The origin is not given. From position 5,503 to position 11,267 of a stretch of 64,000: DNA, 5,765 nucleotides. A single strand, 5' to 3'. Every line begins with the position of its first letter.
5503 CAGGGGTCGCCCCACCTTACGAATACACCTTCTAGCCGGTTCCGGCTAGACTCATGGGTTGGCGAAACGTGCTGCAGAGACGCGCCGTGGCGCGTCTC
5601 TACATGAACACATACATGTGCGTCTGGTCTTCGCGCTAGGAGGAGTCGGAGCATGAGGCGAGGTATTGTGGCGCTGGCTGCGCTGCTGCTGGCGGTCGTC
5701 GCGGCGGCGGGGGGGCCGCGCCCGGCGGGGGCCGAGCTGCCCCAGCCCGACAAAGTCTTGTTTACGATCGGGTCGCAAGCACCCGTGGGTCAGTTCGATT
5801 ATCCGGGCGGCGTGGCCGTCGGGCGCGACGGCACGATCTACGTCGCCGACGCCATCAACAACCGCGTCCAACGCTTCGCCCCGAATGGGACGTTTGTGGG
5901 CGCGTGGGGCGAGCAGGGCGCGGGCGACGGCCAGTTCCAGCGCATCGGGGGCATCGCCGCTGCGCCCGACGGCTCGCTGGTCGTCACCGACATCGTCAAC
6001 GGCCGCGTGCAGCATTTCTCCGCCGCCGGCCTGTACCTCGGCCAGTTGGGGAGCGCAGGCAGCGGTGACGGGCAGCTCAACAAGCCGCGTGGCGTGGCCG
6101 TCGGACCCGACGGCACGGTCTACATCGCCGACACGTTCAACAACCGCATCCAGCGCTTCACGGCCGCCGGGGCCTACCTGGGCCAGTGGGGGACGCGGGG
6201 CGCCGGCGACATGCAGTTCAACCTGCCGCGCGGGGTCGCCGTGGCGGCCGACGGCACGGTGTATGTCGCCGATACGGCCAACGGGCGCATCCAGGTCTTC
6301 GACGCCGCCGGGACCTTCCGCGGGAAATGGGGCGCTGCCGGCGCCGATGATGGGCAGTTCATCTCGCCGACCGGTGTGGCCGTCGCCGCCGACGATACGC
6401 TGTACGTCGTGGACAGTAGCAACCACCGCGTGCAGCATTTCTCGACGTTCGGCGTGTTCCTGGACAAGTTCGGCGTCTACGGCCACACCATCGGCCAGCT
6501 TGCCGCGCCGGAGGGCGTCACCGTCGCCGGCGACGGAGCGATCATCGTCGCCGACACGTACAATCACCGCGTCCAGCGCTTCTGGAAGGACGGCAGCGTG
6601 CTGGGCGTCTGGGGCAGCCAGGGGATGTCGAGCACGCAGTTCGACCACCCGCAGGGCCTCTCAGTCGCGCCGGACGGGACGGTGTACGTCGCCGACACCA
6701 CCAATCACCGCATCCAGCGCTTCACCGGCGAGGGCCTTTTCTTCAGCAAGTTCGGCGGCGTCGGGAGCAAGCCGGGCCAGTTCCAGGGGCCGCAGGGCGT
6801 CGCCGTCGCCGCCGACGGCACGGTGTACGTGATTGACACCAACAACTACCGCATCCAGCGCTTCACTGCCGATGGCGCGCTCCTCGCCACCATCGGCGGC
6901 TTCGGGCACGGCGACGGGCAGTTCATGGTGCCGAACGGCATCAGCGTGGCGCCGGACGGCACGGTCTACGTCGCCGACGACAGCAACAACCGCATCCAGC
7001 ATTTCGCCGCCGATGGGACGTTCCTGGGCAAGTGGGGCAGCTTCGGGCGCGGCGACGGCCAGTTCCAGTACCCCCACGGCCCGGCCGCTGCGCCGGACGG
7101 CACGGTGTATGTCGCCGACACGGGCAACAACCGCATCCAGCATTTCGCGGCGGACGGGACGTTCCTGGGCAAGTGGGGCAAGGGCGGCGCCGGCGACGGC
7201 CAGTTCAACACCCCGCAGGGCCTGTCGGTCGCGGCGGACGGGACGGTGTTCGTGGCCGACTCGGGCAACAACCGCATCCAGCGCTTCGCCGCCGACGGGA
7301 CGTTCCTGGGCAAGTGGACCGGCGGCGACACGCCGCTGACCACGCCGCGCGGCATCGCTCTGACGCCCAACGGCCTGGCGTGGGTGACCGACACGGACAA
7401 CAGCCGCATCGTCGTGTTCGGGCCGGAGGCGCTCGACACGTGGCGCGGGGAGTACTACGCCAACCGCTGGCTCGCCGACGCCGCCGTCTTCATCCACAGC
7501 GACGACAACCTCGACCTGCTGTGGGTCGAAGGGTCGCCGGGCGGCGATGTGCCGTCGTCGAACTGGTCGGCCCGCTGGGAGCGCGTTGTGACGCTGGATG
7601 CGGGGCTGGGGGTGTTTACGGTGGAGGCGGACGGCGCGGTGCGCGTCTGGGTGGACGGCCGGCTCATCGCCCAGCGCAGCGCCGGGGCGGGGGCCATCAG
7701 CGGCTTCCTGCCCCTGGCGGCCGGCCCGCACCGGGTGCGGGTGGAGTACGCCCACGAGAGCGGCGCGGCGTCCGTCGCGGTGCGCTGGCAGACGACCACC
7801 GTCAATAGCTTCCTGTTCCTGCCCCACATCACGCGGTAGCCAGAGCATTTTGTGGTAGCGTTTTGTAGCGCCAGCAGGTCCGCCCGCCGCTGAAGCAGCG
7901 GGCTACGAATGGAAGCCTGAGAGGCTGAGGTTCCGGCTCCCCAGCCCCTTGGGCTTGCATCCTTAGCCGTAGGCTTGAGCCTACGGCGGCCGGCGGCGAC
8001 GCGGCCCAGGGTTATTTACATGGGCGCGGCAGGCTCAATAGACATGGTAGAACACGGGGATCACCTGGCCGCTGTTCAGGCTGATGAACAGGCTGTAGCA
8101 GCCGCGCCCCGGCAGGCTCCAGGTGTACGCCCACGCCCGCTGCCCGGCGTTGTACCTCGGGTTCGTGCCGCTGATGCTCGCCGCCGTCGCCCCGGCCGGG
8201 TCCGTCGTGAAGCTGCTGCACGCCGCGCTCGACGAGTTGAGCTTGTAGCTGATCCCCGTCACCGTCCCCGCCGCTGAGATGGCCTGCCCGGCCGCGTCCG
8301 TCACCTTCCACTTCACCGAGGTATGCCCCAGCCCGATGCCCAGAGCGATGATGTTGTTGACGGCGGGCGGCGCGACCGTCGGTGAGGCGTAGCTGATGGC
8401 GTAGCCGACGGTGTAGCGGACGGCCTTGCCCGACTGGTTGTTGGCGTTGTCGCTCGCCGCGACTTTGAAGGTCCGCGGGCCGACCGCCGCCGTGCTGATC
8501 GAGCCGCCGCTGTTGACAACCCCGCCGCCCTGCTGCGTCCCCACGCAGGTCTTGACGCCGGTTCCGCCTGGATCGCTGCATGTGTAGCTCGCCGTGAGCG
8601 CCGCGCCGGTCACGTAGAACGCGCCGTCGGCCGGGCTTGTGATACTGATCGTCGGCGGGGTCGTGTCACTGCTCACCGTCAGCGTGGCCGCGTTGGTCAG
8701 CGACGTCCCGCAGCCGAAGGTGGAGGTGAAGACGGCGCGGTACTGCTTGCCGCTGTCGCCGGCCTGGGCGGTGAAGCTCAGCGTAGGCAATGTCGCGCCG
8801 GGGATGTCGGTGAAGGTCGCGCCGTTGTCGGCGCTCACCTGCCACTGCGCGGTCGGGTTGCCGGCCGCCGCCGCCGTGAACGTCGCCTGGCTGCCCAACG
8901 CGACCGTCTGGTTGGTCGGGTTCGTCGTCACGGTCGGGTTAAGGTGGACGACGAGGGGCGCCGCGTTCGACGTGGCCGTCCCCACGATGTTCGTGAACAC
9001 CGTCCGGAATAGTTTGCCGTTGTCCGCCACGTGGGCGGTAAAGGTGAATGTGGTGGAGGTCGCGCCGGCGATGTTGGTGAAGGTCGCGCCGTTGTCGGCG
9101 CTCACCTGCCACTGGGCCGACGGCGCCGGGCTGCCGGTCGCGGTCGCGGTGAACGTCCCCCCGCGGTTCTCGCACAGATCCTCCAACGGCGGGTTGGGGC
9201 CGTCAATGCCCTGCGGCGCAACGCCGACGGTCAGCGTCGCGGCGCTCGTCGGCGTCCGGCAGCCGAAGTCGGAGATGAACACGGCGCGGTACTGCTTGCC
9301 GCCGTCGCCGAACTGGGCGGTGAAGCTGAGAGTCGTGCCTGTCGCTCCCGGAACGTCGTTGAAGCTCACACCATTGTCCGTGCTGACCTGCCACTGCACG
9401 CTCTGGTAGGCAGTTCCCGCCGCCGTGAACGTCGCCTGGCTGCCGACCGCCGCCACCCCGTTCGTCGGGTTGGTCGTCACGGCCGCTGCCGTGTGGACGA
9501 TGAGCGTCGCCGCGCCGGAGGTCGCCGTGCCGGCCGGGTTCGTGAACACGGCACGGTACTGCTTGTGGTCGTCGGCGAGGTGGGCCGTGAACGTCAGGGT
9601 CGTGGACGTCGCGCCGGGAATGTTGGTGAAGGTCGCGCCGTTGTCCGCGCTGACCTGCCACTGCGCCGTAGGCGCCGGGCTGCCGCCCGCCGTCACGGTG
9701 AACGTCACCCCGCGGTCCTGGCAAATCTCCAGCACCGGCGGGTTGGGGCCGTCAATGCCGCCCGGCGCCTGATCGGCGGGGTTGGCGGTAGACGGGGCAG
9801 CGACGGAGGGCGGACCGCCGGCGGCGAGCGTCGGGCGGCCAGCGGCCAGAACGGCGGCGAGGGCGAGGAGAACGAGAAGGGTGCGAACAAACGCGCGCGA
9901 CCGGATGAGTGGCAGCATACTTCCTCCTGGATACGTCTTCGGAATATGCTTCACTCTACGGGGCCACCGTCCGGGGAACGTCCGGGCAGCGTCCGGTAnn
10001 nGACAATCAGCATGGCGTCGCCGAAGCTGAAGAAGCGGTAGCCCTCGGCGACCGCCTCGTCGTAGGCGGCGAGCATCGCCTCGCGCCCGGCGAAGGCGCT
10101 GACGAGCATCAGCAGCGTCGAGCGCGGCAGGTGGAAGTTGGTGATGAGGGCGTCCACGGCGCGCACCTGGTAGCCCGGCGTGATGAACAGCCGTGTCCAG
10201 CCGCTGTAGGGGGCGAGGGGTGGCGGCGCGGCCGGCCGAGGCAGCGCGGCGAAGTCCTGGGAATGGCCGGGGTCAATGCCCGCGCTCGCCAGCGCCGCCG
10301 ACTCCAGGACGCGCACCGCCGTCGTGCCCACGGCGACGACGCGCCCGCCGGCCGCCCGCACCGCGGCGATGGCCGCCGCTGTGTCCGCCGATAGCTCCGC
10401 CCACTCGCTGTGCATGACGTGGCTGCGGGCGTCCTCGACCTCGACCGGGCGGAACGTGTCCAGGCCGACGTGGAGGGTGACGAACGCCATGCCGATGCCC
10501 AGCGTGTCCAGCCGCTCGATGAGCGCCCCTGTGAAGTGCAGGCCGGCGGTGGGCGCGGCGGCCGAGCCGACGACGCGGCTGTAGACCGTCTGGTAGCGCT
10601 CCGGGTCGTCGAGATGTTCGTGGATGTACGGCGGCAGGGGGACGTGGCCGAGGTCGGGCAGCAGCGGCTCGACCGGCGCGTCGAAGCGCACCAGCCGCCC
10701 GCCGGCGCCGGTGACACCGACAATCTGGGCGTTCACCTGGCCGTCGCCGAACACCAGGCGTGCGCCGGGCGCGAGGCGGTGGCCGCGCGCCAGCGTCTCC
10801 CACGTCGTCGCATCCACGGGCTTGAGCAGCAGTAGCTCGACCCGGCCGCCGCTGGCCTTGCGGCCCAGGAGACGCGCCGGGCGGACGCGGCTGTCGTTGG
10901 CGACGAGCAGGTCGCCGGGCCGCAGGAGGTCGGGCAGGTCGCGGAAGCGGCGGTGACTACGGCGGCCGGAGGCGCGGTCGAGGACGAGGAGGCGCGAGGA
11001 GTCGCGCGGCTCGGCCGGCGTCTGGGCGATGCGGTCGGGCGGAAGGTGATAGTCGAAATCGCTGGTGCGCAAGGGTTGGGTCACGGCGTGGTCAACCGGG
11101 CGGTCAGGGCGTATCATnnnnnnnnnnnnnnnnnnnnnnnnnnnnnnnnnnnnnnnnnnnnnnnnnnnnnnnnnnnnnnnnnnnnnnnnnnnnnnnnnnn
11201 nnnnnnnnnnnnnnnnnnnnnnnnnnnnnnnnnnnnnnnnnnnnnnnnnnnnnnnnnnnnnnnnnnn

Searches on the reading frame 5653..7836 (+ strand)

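Call 29: search_protein_families(library=pfam, proteins=[window:5653-7836:+], max_evalue=0.001)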
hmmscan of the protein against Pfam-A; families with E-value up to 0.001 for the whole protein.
window:5653-7836:+ (728 aa): 14 families
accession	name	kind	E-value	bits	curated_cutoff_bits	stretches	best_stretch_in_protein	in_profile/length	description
PF01436.27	NHL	-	7.1e-103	332.3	20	11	330-357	1-28/28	NHL repeat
PF25021.1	TEN_NHL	-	5.7e-45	154.3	27.1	0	511-544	322-355/357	Teneurin NHL domain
PF08450.18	SGL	-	4.5e-33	115.3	26.3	3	97-226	87-220/246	SMP-30/Gluconolactonase/LRE-like region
PF24684.1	Vgb_lyase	-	1.1e-28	100.4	50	4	283-503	12-212/290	Virginiamycin B lyase family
PF13449.12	Phytase-like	-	3.7e-25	89.8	27.6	0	429-461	72-104/284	Esterase-like activity of phytase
PF17170.10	DUF5128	-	1.5e-21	77.4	22.9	1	387-459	52-126/321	6-bladed beta-propeller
PF24303.1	DUF7485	-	2.9e-19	70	27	1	476-539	35-100/284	Domain of unknown function (DUF7485)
PF23500.1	DUF7133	-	2.3e-14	53.9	27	0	144-167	330-353/385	Domain of unknown function (DUF7133)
PF02393.21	US22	-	4e-11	43.5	35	0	367-397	67-98/124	US22 like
PF07691.17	PA14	-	6.2e-11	42.7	24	1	599-715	7-136/147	PA14 domain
PF01731.26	Arylesterase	-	8e-08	32.8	21.3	0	328-356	51-80/86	Arylesterase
PF11657.13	Activator-TraM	-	4.8e-06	27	24.4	0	53-72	16-35/142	Transcriptional activator TraM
PF24338.1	DUF7506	-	0.00012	22.5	27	0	484-499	63-78/95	Domain of unknown function (DUF7506)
PF19912.4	DUF6385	-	0.00034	21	26.8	0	336-362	24-50/82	Domain of unknown function (DUF6385)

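Call 60: search_protein_families(library=padloc, proteins=[window:5653-7836:+])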
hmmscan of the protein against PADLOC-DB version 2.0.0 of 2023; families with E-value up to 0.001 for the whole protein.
window:5653-7836:+ (728 aa): 1 family
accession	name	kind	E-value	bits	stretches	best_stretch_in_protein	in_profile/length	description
PDLC04043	PD-T4-6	-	6.7e-13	46.5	0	474-551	363-435/452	-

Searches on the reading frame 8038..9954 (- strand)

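Call 29: search_protein_families(library=pfam, proteins=[window:8038-9954:-], max_evalue=0.001)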
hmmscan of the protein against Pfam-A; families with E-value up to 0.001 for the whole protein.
window:8038-9954:- (639 aa): 4 families
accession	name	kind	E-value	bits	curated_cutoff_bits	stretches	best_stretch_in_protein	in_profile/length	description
PF07679.22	I-set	-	2.7e-12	47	23.7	0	75-148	10-86/90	Immunoglobulin I-set domain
PF13927.12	Ig_3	-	8.8e-11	42.6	30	0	340-379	2-41/78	Immunoglobulin domain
PF20579.4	LapA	-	5.7e-06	27.1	27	0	265-343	16-94/99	LapA domain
PF02012.26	BNR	-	0.0002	21.3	27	0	189-199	1-11/12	BNR/Asp-box repeat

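Call 60: search_protein_families(library=padloc, proteins=[window:8038-9954:-])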
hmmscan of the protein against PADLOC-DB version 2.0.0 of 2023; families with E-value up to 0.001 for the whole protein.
window:8038-9954:- (639 aa): 0 families

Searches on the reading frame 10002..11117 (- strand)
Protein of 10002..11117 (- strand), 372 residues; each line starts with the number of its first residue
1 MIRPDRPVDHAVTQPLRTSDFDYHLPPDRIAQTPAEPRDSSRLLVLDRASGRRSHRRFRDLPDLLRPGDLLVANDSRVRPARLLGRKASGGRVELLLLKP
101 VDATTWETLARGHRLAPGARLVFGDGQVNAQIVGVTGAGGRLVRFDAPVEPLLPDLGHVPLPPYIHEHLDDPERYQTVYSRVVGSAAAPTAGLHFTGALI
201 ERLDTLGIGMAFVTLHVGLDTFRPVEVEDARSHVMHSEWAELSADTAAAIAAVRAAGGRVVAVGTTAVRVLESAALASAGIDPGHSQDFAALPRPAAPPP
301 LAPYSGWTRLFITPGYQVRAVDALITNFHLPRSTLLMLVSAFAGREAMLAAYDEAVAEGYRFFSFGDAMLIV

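Call 29: search_protein_families(library=pfam, proteins=[window:10002-11117:-], max_evalue=0.001)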
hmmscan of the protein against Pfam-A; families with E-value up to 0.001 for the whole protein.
window:10002-11117:- (372 aa): 1 family
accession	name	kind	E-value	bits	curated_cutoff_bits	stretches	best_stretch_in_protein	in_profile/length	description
PF02547.20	Queuosine_synth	-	6.1e-131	436.8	25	1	18-371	1-322/322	Queuosine biosynthesis protein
